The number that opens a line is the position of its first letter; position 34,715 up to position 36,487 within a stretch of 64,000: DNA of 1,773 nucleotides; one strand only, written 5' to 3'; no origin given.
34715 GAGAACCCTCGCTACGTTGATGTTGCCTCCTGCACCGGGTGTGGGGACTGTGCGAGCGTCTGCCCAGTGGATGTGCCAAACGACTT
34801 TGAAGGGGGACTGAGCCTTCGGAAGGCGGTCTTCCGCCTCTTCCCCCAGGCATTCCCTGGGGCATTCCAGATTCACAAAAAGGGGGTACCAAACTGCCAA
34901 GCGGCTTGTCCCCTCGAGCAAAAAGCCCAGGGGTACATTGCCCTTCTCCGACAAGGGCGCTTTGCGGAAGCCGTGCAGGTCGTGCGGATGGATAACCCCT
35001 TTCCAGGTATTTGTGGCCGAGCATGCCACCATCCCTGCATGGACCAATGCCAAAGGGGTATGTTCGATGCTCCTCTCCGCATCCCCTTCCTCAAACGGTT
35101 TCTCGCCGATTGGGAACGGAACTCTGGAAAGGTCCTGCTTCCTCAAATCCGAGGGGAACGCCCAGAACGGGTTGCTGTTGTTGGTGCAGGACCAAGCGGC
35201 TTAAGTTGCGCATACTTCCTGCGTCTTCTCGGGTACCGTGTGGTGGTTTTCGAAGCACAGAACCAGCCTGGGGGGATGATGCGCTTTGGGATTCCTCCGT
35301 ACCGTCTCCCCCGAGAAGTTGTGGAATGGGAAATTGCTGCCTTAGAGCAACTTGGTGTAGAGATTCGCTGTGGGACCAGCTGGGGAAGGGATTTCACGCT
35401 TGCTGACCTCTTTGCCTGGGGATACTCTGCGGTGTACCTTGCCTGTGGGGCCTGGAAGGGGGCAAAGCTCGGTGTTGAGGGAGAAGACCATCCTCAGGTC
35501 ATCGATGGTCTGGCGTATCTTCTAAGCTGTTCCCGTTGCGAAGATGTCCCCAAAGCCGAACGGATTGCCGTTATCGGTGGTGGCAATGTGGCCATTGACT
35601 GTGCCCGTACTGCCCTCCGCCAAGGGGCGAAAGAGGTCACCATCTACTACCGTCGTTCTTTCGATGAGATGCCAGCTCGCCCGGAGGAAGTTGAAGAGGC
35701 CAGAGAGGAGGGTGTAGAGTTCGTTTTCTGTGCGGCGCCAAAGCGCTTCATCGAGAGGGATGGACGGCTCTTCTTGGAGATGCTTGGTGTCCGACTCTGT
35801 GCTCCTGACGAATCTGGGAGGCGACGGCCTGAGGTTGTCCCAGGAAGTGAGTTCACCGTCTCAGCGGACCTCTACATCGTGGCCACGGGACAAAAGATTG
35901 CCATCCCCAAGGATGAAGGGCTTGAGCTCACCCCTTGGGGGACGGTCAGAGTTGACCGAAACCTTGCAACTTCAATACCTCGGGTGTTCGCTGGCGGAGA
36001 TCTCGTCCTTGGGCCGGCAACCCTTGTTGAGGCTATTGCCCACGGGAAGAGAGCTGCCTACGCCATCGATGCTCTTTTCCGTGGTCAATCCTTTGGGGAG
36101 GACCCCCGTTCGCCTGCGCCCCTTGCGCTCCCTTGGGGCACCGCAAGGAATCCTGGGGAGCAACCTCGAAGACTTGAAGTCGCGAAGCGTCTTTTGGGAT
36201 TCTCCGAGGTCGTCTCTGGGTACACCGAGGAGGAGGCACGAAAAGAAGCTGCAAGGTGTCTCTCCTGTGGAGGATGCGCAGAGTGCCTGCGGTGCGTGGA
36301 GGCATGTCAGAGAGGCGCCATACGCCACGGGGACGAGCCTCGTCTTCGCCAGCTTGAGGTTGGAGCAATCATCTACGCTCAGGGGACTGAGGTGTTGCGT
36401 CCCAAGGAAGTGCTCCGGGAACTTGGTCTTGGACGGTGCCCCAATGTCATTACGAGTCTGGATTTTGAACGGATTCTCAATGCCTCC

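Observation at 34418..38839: A 1473-aa HdrL-type fusion: an HdrA unit split by a GltD/NfnB-like module, a second intact HdrA unit, and a ferredoxin domain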

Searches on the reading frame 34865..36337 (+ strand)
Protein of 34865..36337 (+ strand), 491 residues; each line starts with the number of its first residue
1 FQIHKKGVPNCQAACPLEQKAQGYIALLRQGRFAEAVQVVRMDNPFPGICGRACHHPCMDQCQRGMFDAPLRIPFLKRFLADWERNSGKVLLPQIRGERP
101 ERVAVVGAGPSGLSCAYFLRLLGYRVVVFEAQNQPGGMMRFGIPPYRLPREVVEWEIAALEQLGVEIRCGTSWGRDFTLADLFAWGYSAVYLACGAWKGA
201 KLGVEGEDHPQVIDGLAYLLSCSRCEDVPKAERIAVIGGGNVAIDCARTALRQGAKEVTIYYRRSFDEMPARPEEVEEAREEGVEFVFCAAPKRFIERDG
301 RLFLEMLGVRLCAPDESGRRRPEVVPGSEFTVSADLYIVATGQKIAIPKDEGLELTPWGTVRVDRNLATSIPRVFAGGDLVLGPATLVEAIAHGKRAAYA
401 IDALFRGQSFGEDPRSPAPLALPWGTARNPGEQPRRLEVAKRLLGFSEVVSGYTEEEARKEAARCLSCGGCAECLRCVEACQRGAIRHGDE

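Call 37: search_solved_structures(query=window:34865-36337:+, max_evalue=1e-60, show_alignments=5)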
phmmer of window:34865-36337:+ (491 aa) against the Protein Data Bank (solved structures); distinct sequences matched with E-value up to 1e-60: 8.
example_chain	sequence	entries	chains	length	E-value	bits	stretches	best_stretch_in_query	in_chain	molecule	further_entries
9bov_A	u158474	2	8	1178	4.2e-114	385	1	9-477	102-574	Molybdopterin oxidoreductase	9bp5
9n5u_A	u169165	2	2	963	3.7e-108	365.4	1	10-408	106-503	NfnA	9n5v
8oh5_C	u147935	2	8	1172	9.1e-97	327.8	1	9-477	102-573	Formate dehydrogenase-O, major subunit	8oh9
5jca_L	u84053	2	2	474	9.5e-82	278.2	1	11-402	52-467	NADH-dependent Ferredoxin:NADP Oxidoreductase (NfnI) subunit alpha | NADH-dependent Ferredoxin:NADP Oxidoreductase subunit alpha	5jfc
4ylf_B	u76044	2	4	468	6.3e-80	272.2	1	11-407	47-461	Dihydropyrimidine dehydrogenase subunit A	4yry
5vj7_A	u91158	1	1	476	1.6e-73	251.1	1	11-402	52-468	Oxidoreductase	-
6s6s_G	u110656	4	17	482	9.5e-65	222.1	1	7-407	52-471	Glutamate synthase [NADPH] small chain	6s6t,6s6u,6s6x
2vdc_G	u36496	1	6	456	9.5e-64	218.8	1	6-407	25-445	GLUTAMATE SYNTHASE [NADPH] SMALL CHAIN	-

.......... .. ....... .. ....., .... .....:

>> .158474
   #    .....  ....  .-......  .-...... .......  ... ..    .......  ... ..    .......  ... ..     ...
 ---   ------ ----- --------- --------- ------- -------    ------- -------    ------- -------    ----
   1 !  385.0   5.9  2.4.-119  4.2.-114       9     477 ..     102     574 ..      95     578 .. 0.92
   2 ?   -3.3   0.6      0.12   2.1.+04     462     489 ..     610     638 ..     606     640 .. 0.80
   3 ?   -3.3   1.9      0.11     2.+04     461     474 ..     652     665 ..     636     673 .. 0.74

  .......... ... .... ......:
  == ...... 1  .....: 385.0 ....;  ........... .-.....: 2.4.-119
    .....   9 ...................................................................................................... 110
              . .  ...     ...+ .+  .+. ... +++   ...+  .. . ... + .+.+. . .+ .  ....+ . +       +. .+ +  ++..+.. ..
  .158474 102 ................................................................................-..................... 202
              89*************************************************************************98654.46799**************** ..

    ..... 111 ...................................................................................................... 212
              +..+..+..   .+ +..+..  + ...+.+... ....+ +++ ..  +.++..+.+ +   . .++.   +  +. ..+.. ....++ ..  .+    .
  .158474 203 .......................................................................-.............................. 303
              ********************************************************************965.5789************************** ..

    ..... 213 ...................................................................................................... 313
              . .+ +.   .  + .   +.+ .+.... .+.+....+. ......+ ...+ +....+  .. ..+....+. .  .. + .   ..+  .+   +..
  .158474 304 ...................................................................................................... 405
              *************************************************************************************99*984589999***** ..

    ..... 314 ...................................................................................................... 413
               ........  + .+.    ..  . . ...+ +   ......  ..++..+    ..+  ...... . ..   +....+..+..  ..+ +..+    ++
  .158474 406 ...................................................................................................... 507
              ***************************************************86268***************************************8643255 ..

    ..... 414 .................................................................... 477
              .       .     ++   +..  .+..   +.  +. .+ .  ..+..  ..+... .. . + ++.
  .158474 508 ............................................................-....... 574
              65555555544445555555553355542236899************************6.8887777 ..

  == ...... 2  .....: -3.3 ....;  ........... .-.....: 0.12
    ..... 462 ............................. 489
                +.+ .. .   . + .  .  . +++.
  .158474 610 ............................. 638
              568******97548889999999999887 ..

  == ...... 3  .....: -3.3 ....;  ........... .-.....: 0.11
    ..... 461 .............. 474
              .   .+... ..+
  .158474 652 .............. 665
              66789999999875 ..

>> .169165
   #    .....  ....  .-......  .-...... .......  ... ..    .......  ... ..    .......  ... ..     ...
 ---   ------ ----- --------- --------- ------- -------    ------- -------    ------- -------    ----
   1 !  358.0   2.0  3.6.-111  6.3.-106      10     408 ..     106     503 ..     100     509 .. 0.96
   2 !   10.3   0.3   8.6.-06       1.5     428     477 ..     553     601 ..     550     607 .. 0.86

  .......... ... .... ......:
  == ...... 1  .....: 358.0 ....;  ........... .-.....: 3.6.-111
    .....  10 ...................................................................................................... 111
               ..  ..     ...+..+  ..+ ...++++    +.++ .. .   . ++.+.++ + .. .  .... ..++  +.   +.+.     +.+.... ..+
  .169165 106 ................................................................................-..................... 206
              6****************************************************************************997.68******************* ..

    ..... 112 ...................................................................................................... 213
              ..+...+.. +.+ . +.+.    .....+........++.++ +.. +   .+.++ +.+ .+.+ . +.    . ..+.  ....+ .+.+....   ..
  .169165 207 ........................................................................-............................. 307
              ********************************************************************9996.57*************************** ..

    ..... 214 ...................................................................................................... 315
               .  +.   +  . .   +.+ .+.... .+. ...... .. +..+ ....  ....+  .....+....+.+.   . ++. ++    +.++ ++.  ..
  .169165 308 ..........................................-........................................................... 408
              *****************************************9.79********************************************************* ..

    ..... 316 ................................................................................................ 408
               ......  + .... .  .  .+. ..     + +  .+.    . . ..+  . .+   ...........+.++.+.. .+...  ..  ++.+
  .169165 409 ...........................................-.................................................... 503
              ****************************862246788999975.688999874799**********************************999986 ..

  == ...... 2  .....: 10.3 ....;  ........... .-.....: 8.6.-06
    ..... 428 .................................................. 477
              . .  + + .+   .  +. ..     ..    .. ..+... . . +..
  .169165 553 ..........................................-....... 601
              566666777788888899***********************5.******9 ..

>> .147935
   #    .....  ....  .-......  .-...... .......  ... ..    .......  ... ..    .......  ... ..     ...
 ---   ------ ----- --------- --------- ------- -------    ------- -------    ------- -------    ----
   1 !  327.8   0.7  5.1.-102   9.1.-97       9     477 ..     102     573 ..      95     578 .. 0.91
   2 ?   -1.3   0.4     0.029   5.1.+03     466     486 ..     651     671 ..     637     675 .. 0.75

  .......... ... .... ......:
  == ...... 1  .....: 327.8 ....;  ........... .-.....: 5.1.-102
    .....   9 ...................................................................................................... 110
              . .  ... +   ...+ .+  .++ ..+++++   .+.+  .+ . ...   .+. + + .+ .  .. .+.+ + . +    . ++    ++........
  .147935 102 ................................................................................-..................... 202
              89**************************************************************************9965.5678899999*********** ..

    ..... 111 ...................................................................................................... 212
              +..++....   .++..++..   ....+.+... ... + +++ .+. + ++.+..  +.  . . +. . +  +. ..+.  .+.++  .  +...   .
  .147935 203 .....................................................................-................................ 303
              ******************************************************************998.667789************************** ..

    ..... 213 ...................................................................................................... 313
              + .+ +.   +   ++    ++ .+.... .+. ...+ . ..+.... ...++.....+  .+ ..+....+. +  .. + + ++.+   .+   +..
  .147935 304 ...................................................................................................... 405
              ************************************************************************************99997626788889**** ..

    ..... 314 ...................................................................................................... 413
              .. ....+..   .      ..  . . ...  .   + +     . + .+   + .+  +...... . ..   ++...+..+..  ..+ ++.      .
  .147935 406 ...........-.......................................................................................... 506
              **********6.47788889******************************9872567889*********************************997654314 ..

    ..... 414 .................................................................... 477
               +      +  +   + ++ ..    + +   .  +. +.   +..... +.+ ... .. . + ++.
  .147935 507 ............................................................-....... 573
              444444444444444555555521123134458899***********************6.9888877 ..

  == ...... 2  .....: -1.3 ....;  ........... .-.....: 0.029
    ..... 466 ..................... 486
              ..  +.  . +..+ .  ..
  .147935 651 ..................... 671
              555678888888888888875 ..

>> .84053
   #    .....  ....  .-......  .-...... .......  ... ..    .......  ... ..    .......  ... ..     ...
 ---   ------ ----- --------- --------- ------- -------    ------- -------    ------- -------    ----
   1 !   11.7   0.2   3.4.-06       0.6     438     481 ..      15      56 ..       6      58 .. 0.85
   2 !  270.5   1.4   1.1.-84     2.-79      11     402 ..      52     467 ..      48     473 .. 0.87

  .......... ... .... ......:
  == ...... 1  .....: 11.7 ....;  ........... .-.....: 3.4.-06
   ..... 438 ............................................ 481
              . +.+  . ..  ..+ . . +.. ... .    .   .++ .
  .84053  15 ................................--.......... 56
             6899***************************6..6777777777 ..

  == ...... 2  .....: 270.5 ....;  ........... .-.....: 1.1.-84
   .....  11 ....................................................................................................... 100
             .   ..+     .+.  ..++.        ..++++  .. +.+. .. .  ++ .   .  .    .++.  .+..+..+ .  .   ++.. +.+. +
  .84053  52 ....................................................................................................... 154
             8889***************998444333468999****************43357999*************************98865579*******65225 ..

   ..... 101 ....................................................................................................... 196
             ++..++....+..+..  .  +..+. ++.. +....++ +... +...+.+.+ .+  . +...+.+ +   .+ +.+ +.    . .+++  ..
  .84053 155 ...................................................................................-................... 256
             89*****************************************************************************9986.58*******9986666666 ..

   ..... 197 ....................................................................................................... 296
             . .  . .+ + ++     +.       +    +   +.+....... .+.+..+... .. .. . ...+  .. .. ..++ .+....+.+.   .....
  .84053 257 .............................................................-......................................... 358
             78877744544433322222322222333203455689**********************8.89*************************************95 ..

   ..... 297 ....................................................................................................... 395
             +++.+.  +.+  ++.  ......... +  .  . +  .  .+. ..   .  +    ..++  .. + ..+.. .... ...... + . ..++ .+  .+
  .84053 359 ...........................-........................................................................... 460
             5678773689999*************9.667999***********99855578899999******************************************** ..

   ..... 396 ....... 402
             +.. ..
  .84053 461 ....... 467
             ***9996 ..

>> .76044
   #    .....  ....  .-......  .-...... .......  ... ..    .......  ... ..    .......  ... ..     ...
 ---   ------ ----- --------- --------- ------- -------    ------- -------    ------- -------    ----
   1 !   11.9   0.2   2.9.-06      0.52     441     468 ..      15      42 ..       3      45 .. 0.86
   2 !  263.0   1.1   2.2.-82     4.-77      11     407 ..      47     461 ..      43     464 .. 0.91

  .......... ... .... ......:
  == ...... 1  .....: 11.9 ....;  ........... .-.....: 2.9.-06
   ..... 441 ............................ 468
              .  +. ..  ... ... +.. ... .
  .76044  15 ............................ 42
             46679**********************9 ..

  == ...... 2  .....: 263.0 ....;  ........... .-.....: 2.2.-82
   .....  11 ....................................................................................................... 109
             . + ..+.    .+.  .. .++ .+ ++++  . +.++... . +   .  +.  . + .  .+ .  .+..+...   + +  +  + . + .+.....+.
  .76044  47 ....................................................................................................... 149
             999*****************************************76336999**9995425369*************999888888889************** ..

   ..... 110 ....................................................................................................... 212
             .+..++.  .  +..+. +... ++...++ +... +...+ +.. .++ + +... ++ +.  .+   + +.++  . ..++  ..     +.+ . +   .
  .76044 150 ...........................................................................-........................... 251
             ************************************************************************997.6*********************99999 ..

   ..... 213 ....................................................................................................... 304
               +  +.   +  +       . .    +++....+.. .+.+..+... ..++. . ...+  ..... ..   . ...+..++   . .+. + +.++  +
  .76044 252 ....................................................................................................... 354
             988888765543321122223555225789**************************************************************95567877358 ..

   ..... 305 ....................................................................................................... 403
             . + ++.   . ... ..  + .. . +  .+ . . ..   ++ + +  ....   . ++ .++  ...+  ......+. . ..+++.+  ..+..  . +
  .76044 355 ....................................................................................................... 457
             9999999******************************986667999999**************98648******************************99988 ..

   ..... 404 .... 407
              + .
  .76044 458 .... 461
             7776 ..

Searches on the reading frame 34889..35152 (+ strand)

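Call 67: search_protein_families(library=pfam, proteins=[window:34889-35152:+], max_evalue=0.01)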
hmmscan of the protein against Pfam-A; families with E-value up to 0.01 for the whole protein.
seq(88 aa): 1 family
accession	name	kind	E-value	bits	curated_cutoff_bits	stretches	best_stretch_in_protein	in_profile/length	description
PF14691.11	Fer4_20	-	1.1e-17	64.2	25.8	1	1-79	30-111/113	Dihydroprymidine dehydrogenase domain II, 4Fe-4S cluster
